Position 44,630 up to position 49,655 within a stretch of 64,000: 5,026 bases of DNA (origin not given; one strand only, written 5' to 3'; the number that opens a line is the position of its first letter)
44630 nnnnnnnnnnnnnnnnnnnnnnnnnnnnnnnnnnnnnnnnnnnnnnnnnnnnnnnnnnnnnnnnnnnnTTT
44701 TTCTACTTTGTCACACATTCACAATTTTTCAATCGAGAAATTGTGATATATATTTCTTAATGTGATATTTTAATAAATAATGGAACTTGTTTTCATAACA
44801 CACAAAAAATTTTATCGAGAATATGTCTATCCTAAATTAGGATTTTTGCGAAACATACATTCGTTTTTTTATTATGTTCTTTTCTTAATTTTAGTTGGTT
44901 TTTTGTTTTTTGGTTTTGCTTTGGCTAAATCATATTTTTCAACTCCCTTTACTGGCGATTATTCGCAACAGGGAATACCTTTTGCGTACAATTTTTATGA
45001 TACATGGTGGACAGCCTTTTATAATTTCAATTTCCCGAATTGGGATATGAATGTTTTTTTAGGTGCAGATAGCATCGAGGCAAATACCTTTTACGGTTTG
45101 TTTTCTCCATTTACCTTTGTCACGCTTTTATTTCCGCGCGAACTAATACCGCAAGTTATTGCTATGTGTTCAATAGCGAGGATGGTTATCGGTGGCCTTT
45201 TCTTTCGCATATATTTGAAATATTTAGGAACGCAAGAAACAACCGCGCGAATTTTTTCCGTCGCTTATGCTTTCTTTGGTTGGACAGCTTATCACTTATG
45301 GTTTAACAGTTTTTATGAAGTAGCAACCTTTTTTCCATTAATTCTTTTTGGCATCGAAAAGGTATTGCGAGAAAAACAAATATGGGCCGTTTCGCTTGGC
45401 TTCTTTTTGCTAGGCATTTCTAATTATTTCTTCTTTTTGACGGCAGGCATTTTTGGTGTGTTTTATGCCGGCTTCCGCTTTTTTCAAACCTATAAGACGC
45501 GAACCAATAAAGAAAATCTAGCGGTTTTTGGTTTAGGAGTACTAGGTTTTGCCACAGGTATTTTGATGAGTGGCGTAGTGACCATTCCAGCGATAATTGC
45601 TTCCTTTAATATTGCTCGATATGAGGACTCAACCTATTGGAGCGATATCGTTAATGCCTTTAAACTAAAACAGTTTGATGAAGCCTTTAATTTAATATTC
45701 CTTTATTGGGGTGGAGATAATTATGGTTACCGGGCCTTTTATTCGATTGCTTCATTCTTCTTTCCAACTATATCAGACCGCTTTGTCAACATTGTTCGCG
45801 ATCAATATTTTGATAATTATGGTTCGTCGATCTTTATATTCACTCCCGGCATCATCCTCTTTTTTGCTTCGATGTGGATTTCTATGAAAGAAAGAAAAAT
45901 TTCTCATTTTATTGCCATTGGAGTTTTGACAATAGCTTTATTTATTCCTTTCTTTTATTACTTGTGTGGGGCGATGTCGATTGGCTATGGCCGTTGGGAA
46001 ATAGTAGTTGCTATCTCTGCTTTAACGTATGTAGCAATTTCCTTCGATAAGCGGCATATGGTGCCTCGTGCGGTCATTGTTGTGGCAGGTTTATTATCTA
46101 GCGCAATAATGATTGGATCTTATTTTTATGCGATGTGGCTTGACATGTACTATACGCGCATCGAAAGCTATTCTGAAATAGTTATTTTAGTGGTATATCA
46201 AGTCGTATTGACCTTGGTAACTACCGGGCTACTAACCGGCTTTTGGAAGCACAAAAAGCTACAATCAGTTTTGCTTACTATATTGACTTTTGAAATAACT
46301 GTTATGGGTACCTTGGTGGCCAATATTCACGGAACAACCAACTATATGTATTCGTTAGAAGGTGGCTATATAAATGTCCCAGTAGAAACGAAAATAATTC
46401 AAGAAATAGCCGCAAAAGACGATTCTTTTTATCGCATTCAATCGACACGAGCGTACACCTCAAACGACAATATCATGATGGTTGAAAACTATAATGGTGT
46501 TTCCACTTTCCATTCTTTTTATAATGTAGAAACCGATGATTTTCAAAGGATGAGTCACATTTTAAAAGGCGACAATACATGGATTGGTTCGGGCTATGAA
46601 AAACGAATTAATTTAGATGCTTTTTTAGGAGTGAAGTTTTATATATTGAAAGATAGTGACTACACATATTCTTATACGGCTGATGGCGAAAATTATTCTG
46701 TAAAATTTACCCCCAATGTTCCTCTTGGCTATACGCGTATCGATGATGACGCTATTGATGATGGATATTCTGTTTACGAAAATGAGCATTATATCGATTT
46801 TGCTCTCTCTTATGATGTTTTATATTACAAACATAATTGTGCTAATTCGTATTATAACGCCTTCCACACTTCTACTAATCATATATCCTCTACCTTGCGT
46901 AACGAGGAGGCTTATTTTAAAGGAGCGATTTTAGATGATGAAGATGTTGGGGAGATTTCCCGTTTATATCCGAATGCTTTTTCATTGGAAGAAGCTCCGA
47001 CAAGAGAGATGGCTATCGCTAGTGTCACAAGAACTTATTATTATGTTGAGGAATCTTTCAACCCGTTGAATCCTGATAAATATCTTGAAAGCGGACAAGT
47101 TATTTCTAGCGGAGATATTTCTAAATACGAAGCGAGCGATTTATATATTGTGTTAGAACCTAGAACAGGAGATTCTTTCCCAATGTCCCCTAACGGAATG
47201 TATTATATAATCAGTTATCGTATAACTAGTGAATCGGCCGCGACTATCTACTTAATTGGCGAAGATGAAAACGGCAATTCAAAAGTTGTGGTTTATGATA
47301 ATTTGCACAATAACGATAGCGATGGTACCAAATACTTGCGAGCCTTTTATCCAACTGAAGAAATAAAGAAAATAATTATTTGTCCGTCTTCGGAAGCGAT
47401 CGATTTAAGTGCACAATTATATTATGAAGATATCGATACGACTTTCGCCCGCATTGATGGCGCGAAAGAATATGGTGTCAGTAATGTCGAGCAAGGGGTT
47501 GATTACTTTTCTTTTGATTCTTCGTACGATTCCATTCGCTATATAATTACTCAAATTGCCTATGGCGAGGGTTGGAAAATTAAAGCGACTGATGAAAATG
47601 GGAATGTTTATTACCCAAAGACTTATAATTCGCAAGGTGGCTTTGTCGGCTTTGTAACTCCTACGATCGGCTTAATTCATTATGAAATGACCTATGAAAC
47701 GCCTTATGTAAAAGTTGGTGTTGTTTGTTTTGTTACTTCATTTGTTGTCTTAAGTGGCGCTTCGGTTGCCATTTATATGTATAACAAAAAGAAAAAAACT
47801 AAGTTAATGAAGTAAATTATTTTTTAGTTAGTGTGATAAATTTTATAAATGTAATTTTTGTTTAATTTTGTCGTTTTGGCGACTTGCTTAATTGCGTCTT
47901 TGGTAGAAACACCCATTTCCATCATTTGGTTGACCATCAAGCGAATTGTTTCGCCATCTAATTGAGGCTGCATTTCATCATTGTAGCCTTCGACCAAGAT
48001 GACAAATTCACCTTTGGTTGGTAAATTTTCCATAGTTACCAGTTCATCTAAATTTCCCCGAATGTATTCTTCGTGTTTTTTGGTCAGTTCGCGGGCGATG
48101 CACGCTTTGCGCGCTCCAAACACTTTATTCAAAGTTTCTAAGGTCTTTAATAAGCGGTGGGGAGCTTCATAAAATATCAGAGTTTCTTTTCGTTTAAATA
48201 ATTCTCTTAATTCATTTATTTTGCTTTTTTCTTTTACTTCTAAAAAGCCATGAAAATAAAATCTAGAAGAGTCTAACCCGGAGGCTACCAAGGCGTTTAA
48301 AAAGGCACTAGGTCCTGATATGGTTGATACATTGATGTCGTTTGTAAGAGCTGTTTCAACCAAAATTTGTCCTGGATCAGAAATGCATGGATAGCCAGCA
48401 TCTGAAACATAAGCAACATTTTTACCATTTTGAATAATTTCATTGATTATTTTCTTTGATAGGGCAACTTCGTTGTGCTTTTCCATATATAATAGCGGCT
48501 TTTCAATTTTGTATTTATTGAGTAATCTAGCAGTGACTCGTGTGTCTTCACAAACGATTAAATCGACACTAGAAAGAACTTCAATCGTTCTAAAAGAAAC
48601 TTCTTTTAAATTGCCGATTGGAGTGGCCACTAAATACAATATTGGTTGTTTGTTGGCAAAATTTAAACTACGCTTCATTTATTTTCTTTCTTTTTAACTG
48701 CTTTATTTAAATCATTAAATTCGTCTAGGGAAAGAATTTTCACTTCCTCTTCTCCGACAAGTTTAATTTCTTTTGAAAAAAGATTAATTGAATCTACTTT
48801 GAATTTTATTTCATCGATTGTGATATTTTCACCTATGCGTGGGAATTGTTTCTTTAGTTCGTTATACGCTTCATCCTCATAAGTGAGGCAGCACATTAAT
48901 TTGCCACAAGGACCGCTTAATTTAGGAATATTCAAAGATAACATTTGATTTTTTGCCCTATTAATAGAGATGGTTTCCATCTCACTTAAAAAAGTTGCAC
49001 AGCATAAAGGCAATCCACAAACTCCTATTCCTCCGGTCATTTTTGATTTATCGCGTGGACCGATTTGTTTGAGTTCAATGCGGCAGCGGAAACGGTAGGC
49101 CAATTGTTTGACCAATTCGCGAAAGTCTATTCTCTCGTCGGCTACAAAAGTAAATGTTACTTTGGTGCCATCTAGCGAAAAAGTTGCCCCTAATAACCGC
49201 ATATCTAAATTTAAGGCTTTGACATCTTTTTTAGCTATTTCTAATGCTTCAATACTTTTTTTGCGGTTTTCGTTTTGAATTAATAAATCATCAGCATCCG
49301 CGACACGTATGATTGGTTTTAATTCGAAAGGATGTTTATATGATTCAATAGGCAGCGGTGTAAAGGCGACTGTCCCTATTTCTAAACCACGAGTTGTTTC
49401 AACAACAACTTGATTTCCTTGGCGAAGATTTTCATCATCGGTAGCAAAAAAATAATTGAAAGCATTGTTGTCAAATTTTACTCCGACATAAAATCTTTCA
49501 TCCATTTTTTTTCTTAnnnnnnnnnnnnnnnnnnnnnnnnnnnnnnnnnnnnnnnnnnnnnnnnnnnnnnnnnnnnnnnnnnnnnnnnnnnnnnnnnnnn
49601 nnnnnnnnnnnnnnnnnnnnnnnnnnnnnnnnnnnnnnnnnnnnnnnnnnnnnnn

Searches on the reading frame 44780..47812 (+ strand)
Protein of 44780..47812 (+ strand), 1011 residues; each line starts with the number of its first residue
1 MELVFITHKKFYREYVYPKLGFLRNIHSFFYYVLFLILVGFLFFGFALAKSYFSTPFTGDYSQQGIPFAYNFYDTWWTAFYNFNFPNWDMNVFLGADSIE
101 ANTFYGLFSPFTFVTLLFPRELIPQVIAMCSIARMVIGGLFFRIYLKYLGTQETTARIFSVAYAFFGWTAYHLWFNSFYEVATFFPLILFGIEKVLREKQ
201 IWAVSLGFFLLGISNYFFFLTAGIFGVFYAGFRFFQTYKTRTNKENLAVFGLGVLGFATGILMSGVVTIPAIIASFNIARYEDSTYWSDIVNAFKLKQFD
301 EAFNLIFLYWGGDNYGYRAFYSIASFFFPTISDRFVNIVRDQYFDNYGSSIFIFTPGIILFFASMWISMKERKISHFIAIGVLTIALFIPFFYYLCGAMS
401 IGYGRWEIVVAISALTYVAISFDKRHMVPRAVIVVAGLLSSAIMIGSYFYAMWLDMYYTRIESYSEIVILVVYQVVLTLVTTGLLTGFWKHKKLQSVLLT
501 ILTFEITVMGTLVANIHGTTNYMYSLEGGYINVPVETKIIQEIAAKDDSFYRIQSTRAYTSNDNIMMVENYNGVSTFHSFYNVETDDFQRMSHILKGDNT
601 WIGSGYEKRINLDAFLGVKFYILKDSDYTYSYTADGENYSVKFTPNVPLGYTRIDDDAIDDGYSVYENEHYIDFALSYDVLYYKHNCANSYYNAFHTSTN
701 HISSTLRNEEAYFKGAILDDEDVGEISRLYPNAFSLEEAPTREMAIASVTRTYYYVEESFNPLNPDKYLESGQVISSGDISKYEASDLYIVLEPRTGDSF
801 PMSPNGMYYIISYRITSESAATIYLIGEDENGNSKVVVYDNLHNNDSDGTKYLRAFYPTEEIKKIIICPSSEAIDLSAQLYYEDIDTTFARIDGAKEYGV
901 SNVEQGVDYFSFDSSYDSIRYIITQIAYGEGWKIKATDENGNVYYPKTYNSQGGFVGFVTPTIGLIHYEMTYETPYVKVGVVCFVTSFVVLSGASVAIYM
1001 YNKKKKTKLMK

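Call 31: search_protein_families(library=pfam, proteins=[window:44780-47812:+], max_evalue=0.0001)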
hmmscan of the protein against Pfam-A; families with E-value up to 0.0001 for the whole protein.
window:44780-47812:+ (1011 aa): 1 family
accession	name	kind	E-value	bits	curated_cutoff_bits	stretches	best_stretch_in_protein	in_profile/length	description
PF09586.16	YfhO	-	1.5e-50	172.9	28.5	2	353-983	286-834/835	Bacterial membrane protein YfhO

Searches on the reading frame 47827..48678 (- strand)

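Call 31: search_protein_families(library=pfam, proteins=[window:47827-48678:-], max_evalue=0.0001)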
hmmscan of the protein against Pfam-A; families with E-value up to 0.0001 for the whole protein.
window:47827-48678:- (284 aa): 1 family
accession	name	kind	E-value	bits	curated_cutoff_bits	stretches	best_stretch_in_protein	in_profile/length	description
PF00590.25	TP_methylase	-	9.6e-29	101.3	27.8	1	14-213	2-211/212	Tetrapyrrole (Corrin/Porphyrin) Methylases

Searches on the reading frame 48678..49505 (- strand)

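Call 31: search_protein_families(library=pfam, proteins=[window:48678-49505:-], max_evalue=0.0001)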
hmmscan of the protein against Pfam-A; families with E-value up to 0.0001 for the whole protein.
window:48678-49505:- (276 aa): 1 family
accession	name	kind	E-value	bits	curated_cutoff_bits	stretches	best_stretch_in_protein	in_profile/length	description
PF04468.17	PSP1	-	3.3e-28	98.3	27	1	63-148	1-86/86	PSP1 C-terminal conserved region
